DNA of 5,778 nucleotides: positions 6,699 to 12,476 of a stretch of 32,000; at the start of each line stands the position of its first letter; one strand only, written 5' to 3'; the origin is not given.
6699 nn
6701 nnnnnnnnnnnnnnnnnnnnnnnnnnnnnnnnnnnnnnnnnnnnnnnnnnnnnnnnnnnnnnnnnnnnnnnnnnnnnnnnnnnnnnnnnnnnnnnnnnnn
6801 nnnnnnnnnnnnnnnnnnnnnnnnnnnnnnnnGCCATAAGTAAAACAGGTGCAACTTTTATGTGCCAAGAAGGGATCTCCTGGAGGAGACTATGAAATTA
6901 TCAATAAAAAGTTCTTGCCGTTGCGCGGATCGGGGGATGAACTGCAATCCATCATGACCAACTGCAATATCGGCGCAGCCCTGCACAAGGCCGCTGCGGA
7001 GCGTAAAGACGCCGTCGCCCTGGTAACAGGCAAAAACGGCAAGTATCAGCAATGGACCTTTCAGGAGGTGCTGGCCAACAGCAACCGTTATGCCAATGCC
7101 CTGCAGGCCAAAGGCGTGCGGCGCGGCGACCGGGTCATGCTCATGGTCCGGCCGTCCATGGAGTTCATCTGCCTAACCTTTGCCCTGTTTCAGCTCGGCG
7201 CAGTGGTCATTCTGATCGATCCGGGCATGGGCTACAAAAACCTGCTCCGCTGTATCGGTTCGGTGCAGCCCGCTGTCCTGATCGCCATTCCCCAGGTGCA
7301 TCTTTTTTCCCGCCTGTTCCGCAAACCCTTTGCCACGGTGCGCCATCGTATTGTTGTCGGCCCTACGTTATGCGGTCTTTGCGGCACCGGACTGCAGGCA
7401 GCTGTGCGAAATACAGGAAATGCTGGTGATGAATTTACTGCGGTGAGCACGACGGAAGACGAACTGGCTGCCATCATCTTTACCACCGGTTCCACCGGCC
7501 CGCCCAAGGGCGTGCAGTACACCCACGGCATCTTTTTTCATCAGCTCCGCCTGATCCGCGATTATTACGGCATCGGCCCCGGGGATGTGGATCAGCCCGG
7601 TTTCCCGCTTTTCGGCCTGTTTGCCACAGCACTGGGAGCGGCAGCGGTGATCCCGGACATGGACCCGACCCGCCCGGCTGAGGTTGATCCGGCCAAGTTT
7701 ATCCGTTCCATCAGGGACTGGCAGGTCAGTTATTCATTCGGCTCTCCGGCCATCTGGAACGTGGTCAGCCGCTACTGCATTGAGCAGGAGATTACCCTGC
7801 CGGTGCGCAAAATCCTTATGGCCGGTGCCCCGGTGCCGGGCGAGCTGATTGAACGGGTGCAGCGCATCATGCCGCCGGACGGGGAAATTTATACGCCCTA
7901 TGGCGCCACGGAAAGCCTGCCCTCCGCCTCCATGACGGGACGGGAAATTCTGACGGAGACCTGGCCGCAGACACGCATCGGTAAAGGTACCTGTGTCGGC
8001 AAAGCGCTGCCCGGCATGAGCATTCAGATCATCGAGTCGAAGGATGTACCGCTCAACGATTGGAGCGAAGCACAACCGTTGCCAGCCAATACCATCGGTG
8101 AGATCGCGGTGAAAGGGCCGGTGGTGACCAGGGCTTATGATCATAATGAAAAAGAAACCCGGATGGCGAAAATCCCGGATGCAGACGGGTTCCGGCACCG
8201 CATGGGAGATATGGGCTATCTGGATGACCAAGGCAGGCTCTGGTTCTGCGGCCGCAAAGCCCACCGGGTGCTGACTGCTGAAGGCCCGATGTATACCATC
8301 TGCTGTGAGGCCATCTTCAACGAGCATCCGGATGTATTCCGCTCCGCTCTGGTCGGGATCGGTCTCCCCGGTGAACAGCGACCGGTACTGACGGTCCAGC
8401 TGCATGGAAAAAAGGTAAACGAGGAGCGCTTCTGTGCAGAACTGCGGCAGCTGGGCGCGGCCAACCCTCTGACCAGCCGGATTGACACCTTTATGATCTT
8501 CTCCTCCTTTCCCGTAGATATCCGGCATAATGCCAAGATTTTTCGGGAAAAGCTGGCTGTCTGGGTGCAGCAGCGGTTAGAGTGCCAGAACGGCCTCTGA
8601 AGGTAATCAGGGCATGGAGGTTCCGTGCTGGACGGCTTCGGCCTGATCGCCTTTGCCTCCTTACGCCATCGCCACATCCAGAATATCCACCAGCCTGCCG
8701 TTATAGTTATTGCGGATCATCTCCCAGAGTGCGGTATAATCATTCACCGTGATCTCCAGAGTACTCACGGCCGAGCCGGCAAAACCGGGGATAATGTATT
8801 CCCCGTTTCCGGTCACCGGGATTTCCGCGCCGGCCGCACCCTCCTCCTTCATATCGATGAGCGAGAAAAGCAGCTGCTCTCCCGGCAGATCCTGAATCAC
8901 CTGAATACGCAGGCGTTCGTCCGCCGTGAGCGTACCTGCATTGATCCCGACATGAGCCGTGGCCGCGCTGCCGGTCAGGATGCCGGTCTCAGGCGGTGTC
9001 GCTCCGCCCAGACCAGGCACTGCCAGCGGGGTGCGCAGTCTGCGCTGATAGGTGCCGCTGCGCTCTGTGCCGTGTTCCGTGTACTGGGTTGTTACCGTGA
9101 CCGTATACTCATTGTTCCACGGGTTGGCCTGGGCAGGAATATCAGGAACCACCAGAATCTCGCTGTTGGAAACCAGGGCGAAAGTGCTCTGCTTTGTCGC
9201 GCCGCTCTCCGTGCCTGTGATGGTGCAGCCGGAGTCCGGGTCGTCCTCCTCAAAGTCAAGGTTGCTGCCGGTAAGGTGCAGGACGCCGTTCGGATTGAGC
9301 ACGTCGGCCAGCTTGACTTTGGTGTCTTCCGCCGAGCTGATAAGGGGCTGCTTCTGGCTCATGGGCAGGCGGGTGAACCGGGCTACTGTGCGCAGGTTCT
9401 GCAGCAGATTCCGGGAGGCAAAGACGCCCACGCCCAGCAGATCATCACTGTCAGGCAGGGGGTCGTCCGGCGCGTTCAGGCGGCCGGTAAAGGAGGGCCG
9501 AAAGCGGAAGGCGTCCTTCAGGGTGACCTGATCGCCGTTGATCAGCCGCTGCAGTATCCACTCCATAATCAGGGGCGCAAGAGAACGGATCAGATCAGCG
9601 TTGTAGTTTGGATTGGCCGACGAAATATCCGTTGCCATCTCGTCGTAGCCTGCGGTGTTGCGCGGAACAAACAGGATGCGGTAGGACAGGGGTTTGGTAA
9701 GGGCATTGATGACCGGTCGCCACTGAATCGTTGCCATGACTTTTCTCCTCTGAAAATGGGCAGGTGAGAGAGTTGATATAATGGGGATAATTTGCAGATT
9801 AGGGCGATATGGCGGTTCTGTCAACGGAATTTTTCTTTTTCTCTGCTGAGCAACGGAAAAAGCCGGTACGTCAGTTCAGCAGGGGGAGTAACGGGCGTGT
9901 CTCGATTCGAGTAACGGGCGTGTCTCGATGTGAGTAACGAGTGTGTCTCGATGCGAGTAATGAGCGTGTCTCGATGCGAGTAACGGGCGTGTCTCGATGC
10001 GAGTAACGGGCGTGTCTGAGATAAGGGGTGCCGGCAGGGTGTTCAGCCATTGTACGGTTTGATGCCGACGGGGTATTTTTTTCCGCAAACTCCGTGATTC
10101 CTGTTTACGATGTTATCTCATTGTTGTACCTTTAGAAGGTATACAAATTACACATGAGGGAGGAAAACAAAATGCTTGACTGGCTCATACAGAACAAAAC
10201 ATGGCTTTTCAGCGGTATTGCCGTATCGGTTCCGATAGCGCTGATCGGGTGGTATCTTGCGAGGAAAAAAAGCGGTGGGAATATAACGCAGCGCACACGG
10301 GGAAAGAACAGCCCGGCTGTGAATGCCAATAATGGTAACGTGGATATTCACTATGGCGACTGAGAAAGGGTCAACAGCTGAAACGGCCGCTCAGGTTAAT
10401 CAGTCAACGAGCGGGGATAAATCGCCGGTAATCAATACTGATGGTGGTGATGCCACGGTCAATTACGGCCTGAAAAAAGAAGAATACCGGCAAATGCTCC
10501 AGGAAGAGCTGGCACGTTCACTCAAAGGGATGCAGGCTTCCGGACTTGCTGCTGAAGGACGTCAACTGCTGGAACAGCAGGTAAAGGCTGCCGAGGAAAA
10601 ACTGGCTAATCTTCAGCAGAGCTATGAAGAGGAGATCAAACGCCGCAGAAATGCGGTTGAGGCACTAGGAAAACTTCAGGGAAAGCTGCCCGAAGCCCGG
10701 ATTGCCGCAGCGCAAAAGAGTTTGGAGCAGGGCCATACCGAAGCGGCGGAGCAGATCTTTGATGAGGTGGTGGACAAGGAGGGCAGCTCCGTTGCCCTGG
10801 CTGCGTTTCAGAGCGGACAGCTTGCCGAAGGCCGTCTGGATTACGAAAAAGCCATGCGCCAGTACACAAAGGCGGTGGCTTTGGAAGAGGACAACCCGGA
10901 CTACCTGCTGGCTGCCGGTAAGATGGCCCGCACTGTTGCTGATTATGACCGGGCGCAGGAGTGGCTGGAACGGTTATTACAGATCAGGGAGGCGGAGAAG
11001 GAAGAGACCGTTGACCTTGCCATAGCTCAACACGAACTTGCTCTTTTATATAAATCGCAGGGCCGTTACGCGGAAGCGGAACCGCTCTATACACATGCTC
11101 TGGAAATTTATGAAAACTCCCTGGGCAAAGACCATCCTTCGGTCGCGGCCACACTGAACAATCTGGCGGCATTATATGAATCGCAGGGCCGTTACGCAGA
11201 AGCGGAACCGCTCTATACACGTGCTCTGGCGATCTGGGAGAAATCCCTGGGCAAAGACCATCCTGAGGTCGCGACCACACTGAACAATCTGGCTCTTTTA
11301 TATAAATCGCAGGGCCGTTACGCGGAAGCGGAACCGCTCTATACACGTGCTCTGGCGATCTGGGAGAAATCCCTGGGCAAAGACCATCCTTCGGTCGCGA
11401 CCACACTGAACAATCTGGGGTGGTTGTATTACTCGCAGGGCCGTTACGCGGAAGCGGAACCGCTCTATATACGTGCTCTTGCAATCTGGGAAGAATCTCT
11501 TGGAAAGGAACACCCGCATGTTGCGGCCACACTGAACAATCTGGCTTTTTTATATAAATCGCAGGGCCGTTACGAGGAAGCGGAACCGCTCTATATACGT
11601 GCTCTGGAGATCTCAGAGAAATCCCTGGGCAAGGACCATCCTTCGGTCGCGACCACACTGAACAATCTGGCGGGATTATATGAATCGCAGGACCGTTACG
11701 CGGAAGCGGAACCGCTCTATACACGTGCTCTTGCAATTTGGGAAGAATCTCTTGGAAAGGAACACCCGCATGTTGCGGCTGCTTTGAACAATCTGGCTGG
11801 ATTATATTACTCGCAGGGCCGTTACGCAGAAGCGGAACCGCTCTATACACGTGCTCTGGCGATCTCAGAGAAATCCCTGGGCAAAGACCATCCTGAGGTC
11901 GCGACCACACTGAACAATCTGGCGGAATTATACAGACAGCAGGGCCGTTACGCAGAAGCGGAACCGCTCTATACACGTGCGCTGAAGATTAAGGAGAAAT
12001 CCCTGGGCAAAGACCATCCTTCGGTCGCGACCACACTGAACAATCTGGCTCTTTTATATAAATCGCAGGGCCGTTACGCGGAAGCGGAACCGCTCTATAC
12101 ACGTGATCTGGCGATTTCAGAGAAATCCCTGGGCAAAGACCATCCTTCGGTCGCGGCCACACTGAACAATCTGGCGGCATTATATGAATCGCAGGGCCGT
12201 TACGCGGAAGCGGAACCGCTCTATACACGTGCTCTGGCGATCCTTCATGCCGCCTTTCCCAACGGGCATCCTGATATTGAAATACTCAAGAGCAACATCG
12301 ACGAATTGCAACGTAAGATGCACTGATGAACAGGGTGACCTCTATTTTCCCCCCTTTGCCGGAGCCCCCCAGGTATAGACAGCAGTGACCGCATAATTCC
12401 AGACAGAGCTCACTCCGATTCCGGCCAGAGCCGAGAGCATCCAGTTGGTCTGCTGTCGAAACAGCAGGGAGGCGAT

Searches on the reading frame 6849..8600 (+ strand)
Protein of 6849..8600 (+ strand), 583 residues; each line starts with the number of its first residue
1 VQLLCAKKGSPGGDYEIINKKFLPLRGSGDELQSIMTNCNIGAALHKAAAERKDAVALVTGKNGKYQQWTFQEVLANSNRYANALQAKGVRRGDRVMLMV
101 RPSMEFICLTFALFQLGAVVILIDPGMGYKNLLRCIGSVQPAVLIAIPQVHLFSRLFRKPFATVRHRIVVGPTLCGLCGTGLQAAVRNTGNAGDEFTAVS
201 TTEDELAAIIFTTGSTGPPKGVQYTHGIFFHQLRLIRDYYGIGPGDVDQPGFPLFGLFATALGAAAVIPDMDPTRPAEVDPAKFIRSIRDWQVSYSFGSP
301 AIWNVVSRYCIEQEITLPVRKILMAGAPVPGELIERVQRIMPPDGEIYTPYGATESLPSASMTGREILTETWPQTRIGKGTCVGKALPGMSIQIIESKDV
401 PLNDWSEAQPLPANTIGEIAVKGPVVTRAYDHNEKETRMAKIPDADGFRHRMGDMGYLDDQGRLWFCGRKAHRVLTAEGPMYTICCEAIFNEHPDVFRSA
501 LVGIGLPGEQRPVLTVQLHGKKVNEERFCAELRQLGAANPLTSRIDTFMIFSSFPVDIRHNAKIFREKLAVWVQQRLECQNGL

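Call 19: search_protein_families(library=pfam, proteins=[window:6849-8600:+], max_evalue=0.00001)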
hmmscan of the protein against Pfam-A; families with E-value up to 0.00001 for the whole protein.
window:6849-8600:+ (583 aa): 1 family
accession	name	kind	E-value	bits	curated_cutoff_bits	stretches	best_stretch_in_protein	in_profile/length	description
PF00501.34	AMP-binding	-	1.5e-54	185.7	29.9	1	46-430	2-383/384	AMP-binding enzyme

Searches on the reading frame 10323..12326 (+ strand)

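Call 5: search_protein_families(library=pfam, proteins=[window:10323-12326:+], max_evalue=1)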
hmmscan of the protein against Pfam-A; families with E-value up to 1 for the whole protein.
window:10323-12326:+ (667 aa): 42 families (the best 25 are shown)
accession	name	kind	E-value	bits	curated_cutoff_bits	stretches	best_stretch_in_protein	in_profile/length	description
PF13424.12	TPR_12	-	8e-195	632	30.1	10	315-391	1-77/77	Tetratricopeptide repeat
PF13374.12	TPR_10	-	1.8e-150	485.8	27.5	10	358-399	1-42/42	Tetratricopeptide repeat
PF24885.1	TPR_NPHP3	-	8.4e-133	441.6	100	7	510-601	124-215/239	Nephrocystin-3 TPR domain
PF00515.34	TPR_1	-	5.2e-71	232.2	27.8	10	527-559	1-33/34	Tetratricopeptide repeat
PF13176.12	TPR_7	-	1.8e-69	224.3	27.9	11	529-558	1-30/36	Tetratricopeptide repeat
PF07719.23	TPR_2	-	5.5e-60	195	27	11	528-558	2-32/34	Tetratricopeptide repeat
PF13181.12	TPR_8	-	6e-45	148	25.7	10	528-559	2-33/34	Tetratricopeptide repeat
PF13432.12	TPR_16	-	1.1e-41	141.3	32.7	8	323-389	3-61/65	Tetratricopeptide repeat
PF13428.12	TPR_14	-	2.8e-33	111.4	23.5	10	532-556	6-30/44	Tetratricopeptide repeat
PF14559.12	TPR_19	-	2.3e-29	101.9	25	9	497-557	3-55/68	Tetratricopeptide repeat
PF13431.12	TPR_17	-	6.2e-28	95.1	24.4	7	397-421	9-33/34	Tetratricopeptide repeat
PF17874.7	TPR_MalT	-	4.4e-23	82.5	45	4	481-642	36-192/336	MalT-like TPR region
PF07721.20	TPR_4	-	3.5e-20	70.9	27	2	529-549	3-23/26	Tetratricopeptide repeat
PF09986.15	DUF2225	-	2e-13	51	21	4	227-316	71-159/214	Uncharacterized protein conserved in bacteria (DUF2225)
PF13414.12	TPR_11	-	3.7e-11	43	26.8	4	173-200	9-36/42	TPR repeat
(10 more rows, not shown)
